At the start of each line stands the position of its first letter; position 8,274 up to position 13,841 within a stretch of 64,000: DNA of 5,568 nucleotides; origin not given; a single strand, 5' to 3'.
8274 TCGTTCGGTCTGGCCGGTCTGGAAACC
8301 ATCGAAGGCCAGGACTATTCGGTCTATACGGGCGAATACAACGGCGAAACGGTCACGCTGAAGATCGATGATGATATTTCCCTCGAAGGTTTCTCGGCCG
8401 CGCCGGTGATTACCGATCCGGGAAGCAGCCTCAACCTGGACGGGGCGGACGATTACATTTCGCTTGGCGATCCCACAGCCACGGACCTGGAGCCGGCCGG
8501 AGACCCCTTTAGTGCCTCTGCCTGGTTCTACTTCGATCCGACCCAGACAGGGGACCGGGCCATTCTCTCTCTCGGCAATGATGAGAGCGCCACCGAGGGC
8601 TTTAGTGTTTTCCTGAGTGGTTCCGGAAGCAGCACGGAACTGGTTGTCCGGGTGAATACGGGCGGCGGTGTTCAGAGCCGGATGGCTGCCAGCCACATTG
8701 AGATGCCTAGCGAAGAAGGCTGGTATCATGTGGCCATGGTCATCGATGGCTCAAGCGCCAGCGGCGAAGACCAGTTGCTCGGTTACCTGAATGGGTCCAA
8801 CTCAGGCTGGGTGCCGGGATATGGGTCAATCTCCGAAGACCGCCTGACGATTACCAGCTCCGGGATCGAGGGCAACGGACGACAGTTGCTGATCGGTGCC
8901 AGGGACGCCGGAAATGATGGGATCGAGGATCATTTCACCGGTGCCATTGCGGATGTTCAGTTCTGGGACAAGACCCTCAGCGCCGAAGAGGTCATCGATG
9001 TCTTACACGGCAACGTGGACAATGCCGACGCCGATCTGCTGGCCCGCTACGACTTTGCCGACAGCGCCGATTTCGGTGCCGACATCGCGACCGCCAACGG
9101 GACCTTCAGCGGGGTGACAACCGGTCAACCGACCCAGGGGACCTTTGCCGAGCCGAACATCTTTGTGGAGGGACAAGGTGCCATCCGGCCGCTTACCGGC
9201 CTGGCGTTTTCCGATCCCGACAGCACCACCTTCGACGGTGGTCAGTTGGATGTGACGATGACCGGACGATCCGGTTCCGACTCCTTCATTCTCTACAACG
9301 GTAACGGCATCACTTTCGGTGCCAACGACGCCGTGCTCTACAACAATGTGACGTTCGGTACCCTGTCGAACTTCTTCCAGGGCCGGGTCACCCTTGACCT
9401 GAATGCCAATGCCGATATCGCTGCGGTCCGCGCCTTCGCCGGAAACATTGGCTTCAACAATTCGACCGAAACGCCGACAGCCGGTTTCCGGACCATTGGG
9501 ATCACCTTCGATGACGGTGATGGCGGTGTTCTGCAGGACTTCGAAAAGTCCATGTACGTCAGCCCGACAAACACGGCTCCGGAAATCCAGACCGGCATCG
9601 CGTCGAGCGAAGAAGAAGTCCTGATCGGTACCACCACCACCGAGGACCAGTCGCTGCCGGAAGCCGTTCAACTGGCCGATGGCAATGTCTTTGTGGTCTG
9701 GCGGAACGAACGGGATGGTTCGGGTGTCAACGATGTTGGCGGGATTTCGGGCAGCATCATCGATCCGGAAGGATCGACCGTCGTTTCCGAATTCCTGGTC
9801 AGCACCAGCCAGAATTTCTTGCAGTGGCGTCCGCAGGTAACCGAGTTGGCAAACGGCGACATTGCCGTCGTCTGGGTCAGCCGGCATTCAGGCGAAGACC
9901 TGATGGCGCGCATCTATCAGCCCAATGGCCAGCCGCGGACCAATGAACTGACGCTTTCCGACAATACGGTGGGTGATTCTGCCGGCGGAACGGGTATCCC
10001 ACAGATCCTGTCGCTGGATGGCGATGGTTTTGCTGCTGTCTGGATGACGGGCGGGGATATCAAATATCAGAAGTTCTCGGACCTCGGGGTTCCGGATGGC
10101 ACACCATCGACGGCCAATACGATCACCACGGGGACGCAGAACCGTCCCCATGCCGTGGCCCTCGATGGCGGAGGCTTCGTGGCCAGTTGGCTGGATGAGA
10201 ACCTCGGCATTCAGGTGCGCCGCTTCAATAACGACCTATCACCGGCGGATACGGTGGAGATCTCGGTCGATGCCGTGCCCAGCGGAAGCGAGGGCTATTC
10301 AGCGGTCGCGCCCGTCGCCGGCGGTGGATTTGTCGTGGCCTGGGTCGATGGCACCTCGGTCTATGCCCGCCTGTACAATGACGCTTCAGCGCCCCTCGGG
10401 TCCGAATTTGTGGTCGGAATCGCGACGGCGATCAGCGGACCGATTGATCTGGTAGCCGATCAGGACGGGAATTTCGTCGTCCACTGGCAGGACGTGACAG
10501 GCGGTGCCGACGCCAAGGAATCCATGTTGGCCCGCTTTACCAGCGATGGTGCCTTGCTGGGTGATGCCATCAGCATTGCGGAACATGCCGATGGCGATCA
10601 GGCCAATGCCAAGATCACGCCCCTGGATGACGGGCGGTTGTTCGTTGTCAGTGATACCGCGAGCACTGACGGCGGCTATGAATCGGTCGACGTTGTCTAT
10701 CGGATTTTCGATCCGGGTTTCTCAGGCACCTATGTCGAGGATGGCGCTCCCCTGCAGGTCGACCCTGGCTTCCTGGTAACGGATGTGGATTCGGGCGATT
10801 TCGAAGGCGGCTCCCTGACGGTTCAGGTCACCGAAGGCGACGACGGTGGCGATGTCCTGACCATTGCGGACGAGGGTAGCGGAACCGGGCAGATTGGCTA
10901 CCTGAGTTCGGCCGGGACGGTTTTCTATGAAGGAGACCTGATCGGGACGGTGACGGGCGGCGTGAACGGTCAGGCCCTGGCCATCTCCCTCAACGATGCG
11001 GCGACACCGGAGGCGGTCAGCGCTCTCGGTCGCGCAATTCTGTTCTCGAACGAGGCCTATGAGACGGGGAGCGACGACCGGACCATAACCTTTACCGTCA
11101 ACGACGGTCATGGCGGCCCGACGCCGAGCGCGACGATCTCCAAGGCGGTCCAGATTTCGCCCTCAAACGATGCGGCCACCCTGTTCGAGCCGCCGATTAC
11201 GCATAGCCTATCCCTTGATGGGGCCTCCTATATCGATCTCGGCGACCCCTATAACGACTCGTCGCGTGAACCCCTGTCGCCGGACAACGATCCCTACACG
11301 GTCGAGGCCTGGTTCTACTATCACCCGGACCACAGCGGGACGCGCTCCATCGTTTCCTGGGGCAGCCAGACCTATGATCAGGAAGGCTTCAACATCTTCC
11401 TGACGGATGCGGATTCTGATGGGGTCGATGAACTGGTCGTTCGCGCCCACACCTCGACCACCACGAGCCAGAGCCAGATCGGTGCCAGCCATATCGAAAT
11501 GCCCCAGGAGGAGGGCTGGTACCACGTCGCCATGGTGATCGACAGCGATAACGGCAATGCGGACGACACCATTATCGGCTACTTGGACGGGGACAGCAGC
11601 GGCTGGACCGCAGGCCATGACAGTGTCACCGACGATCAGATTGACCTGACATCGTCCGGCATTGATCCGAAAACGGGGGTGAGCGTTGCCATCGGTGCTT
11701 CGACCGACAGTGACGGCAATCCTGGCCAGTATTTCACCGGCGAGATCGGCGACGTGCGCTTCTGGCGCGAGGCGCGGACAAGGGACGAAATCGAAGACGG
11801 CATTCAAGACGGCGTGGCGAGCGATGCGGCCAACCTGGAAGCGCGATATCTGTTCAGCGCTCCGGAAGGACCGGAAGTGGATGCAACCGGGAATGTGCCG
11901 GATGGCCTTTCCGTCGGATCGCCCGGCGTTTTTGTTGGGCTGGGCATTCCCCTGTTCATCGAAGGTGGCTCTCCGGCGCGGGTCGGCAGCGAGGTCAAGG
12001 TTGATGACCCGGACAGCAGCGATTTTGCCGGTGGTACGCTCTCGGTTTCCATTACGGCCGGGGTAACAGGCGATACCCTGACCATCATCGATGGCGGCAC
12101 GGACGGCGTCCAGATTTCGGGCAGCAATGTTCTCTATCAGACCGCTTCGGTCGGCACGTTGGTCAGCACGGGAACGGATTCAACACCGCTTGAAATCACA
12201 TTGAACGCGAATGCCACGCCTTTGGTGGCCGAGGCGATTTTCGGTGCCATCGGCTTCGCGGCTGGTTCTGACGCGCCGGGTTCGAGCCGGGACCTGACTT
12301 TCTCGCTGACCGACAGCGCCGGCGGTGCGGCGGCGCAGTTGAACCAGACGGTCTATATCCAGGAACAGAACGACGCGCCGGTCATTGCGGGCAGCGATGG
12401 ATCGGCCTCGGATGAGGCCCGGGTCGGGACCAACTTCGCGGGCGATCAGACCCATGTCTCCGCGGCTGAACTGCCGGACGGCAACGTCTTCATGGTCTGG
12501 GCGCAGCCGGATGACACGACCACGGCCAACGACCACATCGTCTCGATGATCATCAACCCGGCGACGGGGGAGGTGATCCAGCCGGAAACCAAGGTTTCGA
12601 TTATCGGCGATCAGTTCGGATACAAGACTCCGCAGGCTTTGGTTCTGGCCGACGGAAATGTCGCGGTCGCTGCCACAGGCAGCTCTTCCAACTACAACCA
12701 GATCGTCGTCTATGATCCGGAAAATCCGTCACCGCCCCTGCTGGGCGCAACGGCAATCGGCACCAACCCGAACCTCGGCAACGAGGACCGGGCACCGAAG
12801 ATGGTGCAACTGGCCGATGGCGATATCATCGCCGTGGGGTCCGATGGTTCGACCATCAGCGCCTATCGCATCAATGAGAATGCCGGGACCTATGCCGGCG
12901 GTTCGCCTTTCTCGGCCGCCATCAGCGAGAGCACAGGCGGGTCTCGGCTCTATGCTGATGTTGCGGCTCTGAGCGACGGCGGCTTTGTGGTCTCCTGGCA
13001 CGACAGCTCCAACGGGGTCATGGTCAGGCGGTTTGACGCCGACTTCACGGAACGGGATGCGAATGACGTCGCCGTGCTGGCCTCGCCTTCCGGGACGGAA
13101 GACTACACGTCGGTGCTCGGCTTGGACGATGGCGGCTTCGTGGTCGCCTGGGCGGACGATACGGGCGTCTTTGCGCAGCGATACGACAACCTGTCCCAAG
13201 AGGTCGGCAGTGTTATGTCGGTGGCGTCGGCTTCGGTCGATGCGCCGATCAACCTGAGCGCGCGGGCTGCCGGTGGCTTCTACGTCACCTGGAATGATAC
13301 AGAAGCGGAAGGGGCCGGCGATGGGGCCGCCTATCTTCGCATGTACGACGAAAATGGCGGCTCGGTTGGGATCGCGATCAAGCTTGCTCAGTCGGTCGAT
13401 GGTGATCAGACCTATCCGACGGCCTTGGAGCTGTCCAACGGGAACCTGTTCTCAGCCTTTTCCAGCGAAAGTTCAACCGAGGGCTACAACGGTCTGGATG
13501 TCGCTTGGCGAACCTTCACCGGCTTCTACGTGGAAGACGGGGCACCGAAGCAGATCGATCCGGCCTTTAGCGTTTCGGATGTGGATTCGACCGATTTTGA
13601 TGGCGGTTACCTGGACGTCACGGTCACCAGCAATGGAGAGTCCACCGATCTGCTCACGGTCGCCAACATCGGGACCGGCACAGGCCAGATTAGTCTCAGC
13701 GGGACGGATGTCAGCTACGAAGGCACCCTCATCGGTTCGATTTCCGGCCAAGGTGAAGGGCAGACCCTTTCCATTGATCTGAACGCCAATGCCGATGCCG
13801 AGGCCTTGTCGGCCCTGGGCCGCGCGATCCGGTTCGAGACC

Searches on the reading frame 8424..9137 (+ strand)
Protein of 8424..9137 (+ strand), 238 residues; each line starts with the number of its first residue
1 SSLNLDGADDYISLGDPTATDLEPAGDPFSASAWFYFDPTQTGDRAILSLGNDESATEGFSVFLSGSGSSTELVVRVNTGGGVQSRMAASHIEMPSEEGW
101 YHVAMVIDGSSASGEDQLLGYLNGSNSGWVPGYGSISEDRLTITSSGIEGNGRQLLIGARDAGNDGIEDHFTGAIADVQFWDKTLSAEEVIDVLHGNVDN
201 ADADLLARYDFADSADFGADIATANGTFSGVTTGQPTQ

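Call 21: search_protein_families(library=pfam, alignment_id=A1, max_evalue=0.001)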
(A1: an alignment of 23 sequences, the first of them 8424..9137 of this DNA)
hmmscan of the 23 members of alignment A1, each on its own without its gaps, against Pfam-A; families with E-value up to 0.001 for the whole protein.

A. member 1, window:8424-9137:+ (238 aa): 1 family
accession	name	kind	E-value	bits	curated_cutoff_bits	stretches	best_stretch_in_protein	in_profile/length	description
PF13385.13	Laminin_G_3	-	2.2e-19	70.5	27.6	1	6-190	1-150/151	Concanavalin A-like lectin/glucanases superfamily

B. families by the number of members that match (of 23 scanned): 5 families
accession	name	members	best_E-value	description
PF13385.13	Laminin_G_3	23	3.1e-29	Concanavalin A-like lectin/glucanases superfamily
PF02210.31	Laminin_G_2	9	1.3e-07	Laminin G domain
PF14099.13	Polysacc_lyase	1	4.2e-06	Polysaccharide lyase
PF02973.23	Sialidase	1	0.0003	Sialidase, N-terminal domain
PF07953.20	Toxin_R_bind_N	1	0.00089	Clostridium neurotoxin, N-terminal receptor binding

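Call 41: search_solved_structures(query=A1, max_evalue=0.01)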
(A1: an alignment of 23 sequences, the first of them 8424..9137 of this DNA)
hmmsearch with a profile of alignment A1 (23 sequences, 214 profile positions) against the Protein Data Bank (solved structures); distinct sequences matched with E-value up to 0.01: 81 (the best 60 are shown).
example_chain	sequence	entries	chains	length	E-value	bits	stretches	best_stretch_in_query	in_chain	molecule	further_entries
4dqa_A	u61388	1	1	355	2.9e-25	92.7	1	23-211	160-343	uncharacterized protein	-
4qvs_A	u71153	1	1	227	6e-23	85.2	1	3-168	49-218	S-layer domain-containing protein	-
8sl1_A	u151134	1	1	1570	8.3e-18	68.4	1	22-185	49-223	Pappalysin-2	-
5hon_A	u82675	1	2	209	1.1e-16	64.8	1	6-172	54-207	Extracellular arabinanase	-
5ho0_A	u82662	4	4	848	7.5e-15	58.7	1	6-172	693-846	Extracellular arabinanase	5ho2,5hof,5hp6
3flp_A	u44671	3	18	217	7.8e-15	58.7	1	26-169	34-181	SAP-like pentraxin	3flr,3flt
3qcw_A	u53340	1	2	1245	1.6e-14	57.7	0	62-137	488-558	Neurexin-1-alpha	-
8a7d_C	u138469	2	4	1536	3.1e-14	56.7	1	2-185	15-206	Pappalysin-1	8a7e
7y5n_C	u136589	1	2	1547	3.2e-14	56.7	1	2-185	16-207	Pappalysin-1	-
7y5q_A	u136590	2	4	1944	3.3e-14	56.6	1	2-185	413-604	Maltose/maltodextrin-binding periplasmic protein,Pappalysin-1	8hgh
7ufg_A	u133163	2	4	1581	3.3e-14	56.6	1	2-185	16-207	Pappalysin-1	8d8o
8hgg_C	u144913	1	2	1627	3.5e-14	56.5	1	2-185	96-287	Pappalysin-1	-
3r05_A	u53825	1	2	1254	4.5e-14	56.2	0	62-137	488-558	Neurexin-1-alpha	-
9b6m_B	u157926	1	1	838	1.9e-13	54.1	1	8-169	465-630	PG1 heavy chain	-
3poy_A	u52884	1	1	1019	6.8e-11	45.8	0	62-137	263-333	Neurexin-1-alpha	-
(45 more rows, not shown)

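Call 42: search_solved_structures(query=A1, max_evalue=1e-20, show_alignments=2)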
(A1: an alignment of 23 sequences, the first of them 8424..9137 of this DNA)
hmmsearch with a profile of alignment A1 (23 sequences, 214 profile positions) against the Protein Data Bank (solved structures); distinct sequences matched with E-value up to 1e-20: 2.
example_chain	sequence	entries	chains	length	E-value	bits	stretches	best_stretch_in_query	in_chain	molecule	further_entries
4dqa_A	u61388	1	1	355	2.9e-25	92.7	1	23-211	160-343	uncharacterized protein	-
4qvs_A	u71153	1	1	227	6e-23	85.2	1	3-168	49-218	S-layer domain-containing protein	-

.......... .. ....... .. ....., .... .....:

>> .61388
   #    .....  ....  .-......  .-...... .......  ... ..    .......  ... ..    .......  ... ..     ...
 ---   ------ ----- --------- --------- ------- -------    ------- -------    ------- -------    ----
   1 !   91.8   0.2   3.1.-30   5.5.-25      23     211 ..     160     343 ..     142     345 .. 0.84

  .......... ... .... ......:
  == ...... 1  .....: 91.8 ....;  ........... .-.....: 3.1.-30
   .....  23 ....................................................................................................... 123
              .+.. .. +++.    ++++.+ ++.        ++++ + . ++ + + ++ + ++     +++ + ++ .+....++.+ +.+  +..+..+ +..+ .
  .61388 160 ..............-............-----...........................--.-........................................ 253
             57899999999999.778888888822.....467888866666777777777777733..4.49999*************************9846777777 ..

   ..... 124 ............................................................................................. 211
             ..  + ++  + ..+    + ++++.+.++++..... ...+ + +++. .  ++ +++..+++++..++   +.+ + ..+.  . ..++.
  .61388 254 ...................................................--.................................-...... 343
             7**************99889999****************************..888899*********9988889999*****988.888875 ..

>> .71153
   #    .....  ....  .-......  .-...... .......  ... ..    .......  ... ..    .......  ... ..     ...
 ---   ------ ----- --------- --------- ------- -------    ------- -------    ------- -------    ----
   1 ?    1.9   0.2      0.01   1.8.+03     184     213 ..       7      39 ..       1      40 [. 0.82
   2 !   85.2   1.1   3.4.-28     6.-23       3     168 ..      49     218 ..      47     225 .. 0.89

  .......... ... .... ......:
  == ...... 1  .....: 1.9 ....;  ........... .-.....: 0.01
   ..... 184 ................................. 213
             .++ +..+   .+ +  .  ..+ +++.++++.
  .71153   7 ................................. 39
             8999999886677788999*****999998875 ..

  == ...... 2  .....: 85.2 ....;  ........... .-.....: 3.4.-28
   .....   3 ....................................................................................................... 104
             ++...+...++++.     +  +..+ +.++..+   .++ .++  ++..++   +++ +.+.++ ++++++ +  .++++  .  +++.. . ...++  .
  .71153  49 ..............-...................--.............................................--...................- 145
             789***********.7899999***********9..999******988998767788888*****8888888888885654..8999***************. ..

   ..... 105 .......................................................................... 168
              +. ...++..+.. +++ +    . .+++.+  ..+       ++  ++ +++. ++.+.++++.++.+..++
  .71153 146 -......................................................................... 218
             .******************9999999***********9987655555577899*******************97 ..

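Call 53: search_protein_representatives(alignment_id=A1)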
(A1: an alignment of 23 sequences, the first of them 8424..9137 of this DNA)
Query: 23 sequences, 214 profile positions. Proteins with E-value up to 0.001 (for the whole library): 500419; up to 1e-10: 283289; up to 1e-30: 49326. The best 150 are listed.
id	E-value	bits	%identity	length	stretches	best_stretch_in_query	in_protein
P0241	0.0e+00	3148.8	-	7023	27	2-212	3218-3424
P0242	0.0e+00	2833.5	-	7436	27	2-211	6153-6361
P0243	0.0e+00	2501.7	-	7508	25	2-210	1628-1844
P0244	0.0e+00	2056.8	-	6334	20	2-213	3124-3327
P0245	0.0e+00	1931.8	-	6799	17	2-212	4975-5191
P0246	0.0e+00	1770.8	-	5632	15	2-211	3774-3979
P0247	0.0e+00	1744.6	-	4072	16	8-212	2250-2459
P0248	0.0e+00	1739.4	-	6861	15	2-213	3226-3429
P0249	0.0e+00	1727.4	-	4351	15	3-212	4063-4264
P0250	0.0e+00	1681.9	-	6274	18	2-210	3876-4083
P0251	0.0e+00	1673.4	-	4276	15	2-209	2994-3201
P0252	0.0e+00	1670.6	-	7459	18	2-208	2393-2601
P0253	0.0e+00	1618.7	-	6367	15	2-211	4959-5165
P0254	0.0e+00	1425.5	-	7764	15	2-199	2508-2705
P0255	0.0e+00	1409.1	-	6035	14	2-211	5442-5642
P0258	0.0e+00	1352.2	-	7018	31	2-175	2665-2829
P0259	0.0e+00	1333.9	-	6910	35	2-172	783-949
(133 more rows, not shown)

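Call 55: list_cluster_members(proteins=[P0241, P0242, P0243, P0244, P0245, P0246, P0247, P0258, P0259])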
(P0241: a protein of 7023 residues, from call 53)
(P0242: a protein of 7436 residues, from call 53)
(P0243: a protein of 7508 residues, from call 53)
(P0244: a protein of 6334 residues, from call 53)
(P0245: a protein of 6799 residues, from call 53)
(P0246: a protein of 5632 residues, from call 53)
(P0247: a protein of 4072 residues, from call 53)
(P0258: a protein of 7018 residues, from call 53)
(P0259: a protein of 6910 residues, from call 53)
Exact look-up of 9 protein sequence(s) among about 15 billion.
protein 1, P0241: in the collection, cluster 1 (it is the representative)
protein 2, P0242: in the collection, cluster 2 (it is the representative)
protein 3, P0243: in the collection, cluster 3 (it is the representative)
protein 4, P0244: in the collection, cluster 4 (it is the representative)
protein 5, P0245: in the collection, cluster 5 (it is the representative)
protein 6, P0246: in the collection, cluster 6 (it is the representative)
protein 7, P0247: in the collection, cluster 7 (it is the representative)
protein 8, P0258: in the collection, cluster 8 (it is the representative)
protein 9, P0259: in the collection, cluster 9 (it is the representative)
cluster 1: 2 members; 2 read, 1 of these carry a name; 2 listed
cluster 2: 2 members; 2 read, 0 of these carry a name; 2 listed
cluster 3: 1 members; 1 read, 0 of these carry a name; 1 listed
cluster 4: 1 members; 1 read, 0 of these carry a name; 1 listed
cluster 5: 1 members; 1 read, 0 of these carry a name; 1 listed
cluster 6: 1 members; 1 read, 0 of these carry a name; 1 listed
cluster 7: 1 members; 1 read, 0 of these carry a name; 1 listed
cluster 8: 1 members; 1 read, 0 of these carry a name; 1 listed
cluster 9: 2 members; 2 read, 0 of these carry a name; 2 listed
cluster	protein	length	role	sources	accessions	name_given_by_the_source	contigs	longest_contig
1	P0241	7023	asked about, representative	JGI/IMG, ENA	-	-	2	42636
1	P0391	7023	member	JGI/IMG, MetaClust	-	\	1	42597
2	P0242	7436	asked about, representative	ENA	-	-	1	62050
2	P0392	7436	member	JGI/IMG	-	-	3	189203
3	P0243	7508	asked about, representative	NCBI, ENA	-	-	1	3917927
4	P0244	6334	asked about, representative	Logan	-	-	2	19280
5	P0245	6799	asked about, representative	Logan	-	-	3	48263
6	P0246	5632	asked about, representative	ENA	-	-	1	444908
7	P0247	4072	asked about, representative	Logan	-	-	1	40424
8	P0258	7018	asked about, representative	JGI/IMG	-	-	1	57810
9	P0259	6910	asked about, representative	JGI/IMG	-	-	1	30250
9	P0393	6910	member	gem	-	-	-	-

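Call 56: find_encoding_contigs(protein=P0245, flank=10000, max_places=3)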
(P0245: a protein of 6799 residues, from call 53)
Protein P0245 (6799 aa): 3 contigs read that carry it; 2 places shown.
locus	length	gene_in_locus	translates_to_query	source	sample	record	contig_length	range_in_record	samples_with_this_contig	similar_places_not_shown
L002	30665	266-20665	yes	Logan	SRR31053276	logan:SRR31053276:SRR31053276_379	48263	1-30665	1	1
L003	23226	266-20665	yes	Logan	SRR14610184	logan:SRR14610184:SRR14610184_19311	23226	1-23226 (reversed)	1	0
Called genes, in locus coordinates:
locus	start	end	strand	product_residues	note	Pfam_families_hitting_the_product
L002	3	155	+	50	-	?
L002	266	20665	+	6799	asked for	PF00353:HemolysinCabind, PF13385:Laminin_G_3, PF17963:Big_9, PF13385:Laminin_G_3, PF13385:Laminin_G_3, PF17963:Big_9, PF13385:Laminin_G_3, PF17892:Cadherin_5, +19 more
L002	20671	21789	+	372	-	PF16261:DUF4915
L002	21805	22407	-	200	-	PF01323:DSBA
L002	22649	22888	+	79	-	-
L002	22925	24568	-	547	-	PF00501:AMP-binding, PF13193:AMP-binding_C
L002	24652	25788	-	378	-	-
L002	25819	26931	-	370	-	PF01266:DAO, PF07992:Pyr_redox_2 (faint), PF13450:NAD_binding_8, PF01593:Amino_oxidase (faint)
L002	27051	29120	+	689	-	PF04879:Molybdop_Fe4S4 (weak), PF00384:Molybdopterin, PF01568:Molydop_binding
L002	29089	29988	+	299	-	PF01656:CbiA, PF09140:MipZ, PF10609:ParA, PF13614:AAA_31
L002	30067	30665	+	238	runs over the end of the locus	-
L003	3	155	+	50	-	?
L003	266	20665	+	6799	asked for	PF00353:HemolysinCabind, PF13385:Laminin_G_3, PF17963:Big_9, PF13385:Laminin_G_3, PF13385:Laminin_G_3, PF17963:Big_9, PF13385:Laminin_G_3, PF17892:Cadherin_5, +19 more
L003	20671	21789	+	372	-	PF16261:DUF4915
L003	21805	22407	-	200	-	PF01323:DSBA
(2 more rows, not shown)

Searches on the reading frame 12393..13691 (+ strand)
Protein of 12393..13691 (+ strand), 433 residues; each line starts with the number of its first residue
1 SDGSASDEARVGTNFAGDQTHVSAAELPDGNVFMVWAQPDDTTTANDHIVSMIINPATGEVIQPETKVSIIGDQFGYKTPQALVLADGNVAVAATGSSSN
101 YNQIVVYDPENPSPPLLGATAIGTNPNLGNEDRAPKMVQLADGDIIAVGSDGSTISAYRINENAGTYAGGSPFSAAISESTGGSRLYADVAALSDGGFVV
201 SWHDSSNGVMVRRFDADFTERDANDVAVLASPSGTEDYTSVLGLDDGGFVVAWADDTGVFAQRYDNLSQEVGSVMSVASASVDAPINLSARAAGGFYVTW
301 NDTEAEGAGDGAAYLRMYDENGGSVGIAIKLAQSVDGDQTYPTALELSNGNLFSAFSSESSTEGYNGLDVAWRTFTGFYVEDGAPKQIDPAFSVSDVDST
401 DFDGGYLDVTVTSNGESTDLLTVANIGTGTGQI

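Call 46: search_protein_families(library=pfam, proteins=[window:12393-13691:+], max_evalue=0.1)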
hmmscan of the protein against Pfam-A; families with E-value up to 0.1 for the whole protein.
window:12393-13691:+ (433 aa): 1 family
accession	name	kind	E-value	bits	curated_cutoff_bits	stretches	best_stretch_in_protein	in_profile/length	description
PF01833.30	TIG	-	0.0067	16.8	20.9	1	54-112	6-60/84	IPT/TIG domain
